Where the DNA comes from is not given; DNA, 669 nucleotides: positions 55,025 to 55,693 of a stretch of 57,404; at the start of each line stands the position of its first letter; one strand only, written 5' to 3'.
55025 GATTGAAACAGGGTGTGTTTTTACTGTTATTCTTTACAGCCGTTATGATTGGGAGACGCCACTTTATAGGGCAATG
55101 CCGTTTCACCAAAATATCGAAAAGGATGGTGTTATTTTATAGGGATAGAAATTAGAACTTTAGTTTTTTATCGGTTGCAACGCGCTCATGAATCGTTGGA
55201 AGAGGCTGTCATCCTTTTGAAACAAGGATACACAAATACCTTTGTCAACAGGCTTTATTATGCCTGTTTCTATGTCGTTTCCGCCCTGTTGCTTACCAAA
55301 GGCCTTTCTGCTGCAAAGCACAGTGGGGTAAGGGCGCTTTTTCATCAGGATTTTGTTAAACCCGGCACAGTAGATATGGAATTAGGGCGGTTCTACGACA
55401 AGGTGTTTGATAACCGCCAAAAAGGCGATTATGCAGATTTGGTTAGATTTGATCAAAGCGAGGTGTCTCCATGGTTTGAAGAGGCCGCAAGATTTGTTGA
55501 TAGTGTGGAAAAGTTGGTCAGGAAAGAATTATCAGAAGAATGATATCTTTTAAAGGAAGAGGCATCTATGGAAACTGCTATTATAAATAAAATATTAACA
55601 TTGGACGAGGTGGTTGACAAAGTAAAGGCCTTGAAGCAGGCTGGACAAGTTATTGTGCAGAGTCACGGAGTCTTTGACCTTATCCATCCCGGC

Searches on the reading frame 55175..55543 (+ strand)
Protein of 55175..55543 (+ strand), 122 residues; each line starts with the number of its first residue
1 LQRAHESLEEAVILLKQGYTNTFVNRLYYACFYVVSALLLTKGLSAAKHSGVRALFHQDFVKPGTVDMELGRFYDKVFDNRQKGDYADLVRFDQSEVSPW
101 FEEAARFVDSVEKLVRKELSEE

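Call 94: search_protein_families(library=pfam, proteins=[window:55175-55543:+], max_evalue=0.00001)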
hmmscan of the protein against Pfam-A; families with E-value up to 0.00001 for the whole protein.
window:55175-55543:+ (122 aa): 1 family
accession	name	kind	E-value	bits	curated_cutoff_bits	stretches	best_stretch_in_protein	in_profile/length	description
PF05168.19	HEPN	-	3.3e-16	59.9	22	1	1-113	5-116/117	HEPN domain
